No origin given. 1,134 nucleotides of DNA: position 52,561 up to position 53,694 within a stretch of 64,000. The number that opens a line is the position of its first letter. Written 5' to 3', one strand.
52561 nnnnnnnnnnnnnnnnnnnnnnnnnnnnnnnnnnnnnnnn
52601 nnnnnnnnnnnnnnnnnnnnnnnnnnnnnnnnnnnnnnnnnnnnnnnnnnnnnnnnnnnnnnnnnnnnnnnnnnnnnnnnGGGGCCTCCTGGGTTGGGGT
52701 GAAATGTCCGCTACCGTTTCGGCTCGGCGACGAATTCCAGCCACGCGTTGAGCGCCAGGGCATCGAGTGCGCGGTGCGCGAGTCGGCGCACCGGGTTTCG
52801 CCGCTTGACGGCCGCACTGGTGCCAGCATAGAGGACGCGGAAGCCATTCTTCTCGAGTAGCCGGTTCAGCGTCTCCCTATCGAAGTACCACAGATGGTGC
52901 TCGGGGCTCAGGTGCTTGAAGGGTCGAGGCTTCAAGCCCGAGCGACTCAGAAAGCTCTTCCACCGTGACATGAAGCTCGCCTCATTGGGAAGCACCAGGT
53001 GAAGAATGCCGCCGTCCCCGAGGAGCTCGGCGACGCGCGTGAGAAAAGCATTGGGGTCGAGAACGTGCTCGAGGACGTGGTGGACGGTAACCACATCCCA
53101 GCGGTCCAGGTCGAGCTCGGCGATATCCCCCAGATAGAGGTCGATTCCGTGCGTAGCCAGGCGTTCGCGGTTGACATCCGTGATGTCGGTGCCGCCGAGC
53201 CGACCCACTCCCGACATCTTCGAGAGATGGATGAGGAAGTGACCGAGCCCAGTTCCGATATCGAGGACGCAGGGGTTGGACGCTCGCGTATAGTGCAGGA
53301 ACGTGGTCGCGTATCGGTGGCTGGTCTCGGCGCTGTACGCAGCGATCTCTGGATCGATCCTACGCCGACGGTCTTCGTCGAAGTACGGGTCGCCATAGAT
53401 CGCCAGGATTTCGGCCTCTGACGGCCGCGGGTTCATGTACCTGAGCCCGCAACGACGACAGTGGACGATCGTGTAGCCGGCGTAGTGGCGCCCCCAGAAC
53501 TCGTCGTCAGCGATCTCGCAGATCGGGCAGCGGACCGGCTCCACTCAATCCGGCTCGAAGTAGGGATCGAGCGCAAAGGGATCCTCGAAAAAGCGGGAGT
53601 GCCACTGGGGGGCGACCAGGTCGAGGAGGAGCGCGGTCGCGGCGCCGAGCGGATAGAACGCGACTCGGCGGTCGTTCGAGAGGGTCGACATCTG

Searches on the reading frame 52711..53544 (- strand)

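Call 27: search_protein_families(library=pfam, proteins=[window:52711-53544:-], max_evalue=0.0001)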
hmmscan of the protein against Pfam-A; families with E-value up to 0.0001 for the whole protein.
window:52711-53544:- (277 aa): 5 families
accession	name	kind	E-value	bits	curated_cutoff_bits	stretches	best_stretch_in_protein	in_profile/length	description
PF13489.12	Methyltransf_23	-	2.2e-22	80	27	1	85-238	19-162/164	Methyltransferase domain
PF08242.18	Methyltransf_12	-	9.7e-11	42.7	30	1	94-181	1-98/98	Methyltransferase domain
PF08241.18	Methyltransf_11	-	2.6e-09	38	21.2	1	94-181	1-93/95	Methyltransferase domain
PF13847.12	Methyltransf_31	-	3.3e-08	33.8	27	1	93-193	7-120/145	Methyltransferase domain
PF13649.12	Methyltransf_25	-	5.1e-08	33.9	27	1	93-179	1-97/97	Methyltransferase domain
